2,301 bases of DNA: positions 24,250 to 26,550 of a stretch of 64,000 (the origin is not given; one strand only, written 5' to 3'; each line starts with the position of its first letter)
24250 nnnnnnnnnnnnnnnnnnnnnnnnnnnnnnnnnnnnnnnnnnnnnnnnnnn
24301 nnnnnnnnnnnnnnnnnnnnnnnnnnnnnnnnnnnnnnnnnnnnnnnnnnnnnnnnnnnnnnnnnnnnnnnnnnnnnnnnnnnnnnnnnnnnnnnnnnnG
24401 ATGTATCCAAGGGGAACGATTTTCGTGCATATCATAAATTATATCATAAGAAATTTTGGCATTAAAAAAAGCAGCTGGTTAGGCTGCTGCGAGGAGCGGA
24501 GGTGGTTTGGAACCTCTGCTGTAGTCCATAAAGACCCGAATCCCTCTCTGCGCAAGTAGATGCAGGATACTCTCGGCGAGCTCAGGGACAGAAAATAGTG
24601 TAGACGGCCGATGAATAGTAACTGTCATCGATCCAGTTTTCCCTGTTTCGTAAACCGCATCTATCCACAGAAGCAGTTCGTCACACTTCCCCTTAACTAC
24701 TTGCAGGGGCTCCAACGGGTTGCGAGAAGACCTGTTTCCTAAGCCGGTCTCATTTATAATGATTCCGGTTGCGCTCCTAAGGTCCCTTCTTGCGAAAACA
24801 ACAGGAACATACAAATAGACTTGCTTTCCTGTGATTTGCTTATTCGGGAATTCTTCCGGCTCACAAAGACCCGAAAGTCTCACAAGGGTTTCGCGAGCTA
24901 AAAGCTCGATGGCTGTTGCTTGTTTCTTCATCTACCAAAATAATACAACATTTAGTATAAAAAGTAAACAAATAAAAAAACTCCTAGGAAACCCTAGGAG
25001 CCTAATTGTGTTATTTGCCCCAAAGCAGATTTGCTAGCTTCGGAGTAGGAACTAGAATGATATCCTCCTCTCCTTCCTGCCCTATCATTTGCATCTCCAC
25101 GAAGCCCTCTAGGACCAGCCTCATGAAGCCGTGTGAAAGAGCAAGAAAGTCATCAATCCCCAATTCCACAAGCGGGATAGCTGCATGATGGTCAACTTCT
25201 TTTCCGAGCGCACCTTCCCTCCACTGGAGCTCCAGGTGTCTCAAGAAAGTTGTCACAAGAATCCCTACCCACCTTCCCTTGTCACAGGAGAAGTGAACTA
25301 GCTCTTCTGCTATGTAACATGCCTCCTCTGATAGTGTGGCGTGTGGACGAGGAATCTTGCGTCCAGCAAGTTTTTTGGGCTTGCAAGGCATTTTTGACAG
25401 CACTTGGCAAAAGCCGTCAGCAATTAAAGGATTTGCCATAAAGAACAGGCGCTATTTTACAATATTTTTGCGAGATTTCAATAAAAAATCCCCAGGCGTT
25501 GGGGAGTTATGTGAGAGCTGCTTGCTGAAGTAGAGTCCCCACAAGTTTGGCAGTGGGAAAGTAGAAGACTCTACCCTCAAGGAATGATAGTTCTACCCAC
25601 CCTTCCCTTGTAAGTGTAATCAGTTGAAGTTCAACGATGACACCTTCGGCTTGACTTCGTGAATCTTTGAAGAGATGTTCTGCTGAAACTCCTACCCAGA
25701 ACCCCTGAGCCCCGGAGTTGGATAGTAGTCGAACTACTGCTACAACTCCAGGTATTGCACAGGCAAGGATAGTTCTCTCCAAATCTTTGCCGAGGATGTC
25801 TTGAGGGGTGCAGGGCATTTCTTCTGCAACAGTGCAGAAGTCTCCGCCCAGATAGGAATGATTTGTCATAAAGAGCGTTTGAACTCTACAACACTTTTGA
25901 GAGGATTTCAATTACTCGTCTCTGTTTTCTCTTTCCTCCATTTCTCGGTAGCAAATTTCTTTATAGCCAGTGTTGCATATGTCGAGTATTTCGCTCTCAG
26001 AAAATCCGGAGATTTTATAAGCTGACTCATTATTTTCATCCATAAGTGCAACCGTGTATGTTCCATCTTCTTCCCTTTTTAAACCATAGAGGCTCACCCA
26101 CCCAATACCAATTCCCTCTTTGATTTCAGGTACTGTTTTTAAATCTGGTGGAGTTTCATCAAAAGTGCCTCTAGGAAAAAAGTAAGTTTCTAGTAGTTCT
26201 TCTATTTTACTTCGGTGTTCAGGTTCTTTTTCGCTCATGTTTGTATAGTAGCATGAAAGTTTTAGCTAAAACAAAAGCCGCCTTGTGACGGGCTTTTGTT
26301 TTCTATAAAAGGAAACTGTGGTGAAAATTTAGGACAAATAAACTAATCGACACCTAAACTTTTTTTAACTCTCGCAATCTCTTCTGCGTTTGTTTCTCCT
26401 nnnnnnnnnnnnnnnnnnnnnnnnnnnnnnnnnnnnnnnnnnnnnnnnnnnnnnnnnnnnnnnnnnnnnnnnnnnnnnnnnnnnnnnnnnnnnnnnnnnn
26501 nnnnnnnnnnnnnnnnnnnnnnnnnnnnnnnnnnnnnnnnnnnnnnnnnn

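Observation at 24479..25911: GC-rich cluster of three small paralogous unknown proteins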

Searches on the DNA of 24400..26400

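Call 80: search_rna_families(source=window, start=24400, end=26400, threshold=evalue, max_evalue=1)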
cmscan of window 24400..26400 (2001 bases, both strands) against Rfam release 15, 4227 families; matches with E-value up to 1: 2.
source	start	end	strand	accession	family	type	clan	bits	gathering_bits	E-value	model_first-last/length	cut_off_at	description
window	25730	25859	-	RF02168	PVT1_5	Gene; lncRNA;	-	22.1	60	0.83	1-133/133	no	Pvt1 oncogene conserved region 5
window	25648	25712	+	RF00202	snoR66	Gene; snRNA; snoRNA; CD-box;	-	19.5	43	0.82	1-76/76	no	Small nucleolar RNA R66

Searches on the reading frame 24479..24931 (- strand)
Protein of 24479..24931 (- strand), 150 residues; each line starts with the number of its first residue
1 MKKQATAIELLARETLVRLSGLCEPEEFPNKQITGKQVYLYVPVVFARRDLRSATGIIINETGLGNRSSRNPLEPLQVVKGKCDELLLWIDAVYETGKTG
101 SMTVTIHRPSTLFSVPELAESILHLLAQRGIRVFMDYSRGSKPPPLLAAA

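Call 8: search_protein_families(library=pfam, proteins=[window:24479-24931:-], max_evalue=1)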
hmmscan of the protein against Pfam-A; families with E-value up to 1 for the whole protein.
window:24479-24931:- (150 aa): 0 families

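Call 9: search_protein_families(library=ncbifam, proteins=[window:24479-24931:-], max_evalue=1)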
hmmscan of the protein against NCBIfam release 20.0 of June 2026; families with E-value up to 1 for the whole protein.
window:24479-24931:- (150 aa): 0 families

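Call 12: list_cluster_members(proteins=[window:24479-24931:-, window:25011-25439:-, window:25507-25911:-, window:25912-26238:-, window:23063-24430:-])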
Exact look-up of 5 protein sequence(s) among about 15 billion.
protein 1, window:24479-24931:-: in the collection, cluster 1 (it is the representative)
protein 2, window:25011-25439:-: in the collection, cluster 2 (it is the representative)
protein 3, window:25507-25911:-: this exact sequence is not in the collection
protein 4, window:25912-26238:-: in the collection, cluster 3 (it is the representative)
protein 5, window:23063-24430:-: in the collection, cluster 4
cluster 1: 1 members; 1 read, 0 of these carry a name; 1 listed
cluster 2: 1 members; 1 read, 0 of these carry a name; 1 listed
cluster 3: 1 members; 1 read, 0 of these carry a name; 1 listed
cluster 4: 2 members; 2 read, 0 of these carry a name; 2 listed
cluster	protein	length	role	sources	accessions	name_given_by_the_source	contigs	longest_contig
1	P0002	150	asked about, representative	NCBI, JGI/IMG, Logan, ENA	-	-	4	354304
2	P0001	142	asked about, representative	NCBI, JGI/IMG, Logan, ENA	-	-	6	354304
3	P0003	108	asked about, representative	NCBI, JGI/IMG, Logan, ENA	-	-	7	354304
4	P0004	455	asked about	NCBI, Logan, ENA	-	-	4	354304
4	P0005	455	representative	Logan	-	-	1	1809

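Call 32: find_homologous_proteins(query=window:24479-24931:-, max_evalue=0.01)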
Query window:24479-24931:- (150 aa): 1 proteins with E <= 0.01 among 128 candidates.
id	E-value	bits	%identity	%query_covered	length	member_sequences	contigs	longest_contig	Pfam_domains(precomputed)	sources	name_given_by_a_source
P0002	4.3e-92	323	100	100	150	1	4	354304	-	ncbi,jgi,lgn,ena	-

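Call 69: search_protein_families(library=phrogs, proteins=[window:24479-24931:-], max_evalue=1)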
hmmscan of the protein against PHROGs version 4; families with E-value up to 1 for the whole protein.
window:24479-24931:- (150 aa): 0 families

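Call 70: search_protein_families(library=padloc, proteins=[window:24479-24931:-], max_evalue=0.1)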
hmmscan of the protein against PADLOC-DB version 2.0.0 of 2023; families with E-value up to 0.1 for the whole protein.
window:24479-24931:- (150 aa): 0 families

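Call 79: predict_structure(protein=window:24479-24931:-)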
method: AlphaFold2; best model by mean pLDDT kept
length: 150 residues; sequences in the alignment: 1
mean_pLDDT: 37.7   pTM: 0.33
mean pLDDT of the five models: 37.7, 35.1, 33.0, 32.8, 32.7
residues with pLDDT >= 90: 0; 70-90: 0; 50-70: 30; < 50: 120
segments of 3 or more residues with pLDDT < 50: 1-76, 97-117, 130-150
pLDDT, mean of each block of 10 residues (from residue 1): 26 27 25 27 32 32 37 46 56 47 40 46 54 38 31
secondary structure, 60 per line:
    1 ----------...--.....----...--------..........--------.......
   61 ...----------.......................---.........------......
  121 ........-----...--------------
elements in order: E16-20 E36-45 E54-60 H74-96 E100-108 H115-128 E134-136

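Call 98: search_dna_similar(query=window:24479-24931:-, collection=phages, mode=protein, max_evalue=0.1, max_rows=5)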
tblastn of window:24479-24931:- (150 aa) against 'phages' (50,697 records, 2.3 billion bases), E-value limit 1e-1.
No match.

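Call 99: search_dna_similar(query=window:24479-24931:-, collection=plasmids, mode=protein, max_evalue=0.1, max_rows=5)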
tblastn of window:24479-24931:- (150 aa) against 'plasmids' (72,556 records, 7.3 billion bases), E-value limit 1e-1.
No match.

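Call 100: search_solved_structures(query=window:24479-24931:-, max_evalue=10)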
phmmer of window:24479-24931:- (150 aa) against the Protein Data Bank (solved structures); distinct sequences matched with E-value up to 10: 2.
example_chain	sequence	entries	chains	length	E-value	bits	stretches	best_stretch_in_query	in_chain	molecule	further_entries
2pzd_A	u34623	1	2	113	1.2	12.1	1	55-120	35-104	Serine protease HTRA2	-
8i3u_L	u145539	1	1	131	1.6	11.7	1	83-131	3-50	Light chain of Fab 14B1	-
